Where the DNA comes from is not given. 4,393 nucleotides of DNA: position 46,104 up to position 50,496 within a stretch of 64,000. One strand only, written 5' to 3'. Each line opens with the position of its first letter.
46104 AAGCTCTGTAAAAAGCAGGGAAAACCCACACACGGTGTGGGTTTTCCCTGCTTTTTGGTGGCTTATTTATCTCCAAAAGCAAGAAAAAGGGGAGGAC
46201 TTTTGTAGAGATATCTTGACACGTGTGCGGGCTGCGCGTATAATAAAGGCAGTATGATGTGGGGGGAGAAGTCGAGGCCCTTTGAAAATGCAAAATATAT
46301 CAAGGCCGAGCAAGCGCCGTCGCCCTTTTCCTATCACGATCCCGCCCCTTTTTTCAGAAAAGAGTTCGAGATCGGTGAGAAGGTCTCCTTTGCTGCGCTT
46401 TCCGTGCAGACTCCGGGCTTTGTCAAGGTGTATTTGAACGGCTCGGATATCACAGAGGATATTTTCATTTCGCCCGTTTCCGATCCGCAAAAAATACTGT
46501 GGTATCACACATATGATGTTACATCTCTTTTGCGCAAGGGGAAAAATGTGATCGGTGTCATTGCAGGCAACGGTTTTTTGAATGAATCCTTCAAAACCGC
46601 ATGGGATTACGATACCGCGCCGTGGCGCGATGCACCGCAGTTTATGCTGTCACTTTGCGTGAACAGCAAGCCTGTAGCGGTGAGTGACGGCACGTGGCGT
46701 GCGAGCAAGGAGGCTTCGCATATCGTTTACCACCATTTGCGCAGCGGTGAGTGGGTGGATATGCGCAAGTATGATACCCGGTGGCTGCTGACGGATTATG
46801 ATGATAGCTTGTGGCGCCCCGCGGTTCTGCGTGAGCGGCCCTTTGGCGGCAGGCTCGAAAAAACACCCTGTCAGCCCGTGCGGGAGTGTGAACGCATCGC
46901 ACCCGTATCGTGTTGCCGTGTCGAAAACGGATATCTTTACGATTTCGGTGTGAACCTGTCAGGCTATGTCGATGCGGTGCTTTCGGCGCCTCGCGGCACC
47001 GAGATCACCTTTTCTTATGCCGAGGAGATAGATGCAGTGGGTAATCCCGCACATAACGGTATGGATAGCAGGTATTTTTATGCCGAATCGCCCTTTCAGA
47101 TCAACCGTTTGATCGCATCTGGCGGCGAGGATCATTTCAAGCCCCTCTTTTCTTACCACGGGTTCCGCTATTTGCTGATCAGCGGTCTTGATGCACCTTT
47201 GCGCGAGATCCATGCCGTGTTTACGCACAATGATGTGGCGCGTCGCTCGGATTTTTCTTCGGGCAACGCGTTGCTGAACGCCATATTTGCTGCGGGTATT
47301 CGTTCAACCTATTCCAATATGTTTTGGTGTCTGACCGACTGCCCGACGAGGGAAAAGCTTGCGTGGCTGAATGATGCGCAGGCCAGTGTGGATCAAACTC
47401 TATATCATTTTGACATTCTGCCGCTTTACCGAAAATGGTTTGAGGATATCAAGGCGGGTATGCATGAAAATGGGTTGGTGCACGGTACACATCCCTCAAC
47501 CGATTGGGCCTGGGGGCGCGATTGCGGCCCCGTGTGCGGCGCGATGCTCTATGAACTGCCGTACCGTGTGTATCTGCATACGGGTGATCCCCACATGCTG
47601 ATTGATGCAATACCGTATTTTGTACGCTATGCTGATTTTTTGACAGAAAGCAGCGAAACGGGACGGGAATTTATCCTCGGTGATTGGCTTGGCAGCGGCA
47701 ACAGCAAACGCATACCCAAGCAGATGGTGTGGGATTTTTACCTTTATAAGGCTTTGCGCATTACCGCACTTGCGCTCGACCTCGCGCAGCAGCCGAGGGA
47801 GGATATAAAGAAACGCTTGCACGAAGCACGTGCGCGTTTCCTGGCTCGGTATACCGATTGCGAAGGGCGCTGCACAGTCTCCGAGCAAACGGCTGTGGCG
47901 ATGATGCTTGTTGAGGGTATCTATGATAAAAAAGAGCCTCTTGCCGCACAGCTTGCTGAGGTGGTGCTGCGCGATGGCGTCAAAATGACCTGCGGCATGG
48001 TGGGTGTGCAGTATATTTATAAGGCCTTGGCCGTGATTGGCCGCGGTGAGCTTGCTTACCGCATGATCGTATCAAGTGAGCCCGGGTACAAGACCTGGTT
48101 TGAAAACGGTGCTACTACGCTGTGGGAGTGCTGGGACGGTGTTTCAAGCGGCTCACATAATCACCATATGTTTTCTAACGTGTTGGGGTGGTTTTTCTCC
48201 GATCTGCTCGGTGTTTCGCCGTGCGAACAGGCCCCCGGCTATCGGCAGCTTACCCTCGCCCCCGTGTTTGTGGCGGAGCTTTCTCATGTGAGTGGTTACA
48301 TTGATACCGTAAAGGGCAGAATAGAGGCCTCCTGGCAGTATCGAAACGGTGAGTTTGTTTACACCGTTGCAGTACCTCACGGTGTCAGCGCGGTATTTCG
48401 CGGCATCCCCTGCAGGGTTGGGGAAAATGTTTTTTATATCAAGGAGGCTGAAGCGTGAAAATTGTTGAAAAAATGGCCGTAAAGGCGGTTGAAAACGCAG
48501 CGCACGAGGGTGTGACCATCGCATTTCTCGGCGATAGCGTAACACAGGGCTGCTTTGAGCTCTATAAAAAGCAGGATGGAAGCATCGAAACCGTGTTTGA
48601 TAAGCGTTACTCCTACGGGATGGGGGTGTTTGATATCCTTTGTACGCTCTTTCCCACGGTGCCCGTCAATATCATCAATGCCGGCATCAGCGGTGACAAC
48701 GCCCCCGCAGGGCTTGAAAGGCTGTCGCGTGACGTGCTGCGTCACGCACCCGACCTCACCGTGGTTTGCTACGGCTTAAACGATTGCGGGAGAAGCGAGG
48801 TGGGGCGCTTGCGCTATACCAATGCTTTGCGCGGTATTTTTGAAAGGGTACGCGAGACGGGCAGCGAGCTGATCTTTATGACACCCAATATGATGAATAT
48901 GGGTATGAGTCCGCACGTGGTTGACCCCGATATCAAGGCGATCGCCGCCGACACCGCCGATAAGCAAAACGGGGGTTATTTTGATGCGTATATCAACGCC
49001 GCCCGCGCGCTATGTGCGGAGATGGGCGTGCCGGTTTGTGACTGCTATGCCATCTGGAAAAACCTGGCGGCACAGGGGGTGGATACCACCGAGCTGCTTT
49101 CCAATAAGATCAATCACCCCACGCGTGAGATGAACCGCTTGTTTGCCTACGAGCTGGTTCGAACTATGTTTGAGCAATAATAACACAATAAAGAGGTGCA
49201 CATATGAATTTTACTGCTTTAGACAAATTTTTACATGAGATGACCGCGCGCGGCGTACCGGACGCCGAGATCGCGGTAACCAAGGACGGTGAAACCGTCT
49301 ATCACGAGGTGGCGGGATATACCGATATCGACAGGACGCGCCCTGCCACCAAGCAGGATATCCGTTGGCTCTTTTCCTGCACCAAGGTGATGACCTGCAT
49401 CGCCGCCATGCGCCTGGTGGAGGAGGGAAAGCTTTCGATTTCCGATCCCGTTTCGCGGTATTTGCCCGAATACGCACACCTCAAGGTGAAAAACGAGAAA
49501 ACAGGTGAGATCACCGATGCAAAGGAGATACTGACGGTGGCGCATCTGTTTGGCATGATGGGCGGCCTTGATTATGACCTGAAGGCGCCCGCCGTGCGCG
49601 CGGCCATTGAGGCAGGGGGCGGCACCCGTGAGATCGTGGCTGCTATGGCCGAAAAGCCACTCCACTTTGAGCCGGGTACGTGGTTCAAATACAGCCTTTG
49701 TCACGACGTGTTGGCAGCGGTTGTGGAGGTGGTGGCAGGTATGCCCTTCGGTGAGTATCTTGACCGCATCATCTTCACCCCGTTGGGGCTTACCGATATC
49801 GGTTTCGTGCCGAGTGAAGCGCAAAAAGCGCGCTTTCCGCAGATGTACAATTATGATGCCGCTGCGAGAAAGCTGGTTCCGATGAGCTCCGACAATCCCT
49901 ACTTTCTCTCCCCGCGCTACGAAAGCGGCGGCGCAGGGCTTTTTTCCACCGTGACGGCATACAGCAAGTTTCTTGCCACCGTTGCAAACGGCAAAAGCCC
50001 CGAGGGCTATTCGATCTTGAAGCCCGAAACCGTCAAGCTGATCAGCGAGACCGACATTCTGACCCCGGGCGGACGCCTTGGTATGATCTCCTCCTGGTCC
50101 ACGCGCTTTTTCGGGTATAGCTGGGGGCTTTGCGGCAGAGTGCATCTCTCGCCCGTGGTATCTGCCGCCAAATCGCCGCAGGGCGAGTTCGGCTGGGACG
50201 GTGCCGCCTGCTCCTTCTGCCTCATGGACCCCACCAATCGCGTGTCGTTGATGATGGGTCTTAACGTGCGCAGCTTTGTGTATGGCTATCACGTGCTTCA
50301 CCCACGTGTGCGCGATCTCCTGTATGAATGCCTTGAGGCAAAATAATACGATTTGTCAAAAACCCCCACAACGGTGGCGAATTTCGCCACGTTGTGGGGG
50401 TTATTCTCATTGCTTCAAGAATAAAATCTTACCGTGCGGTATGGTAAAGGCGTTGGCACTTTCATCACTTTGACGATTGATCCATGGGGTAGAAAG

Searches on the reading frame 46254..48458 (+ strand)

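Call 85: search_protein_families(library=pfam, proteins=[window:46254-48458:+], max_evalue=0.00001)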
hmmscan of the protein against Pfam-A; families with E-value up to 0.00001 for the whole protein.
window:46254-48458:+ (734 aa): 4 families
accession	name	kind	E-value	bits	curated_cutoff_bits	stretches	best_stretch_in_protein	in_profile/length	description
PF17389.8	Bac_rhamnosid6H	-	7.4e-55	187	24.5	1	331-649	3-337/339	Bacterial alpha-L-rhamnosidase 6 hairpin glycosidase domain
PF08531.16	Bac_rhamnosid_N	-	6.1e-27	95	25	1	43-211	2-170/172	Alpha-L-rhamnosidase N-terminal domain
PF17390.7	Bac_rhamnosid_C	-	3.5e-13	49.6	22.1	1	653-713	1-59/78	Bacterial alpha-L-rhamnosidase C-terminal domain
PF05592.18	Bac_rhamnosid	-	7.7e-13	48.7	22.2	1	225-323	6-100/102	Bacterial alpha-L-rhamnosidase concanavalin-like domain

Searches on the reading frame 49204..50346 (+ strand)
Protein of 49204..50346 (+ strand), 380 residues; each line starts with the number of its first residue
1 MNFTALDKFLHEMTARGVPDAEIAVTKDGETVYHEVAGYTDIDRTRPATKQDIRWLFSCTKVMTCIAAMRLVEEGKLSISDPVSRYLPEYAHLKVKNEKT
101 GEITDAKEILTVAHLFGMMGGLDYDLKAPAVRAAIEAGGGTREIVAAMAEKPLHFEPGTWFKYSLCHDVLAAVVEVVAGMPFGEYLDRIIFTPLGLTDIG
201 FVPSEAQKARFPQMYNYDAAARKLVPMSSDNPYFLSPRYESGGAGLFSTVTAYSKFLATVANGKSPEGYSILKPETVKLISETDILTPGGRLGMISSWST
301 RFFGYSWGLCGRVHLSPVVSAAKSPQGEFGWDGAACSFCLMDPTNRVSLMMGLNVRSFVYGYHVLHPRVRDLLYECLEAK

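Call 85: search_protein_families(library=pfam, proteins=[window:49204-50346:+], max_evalue=0.00001)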
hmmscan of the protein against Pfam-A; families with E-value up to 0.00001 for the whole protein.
window:49204-50346:+ (380 aa): 1 family
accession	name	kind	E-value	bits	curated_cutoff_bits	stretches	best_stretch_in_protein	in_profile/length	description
PF00144.29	Beta-lactamase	-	1.2e-54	186.2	27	1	11-354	6-309/329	Beta-lactamase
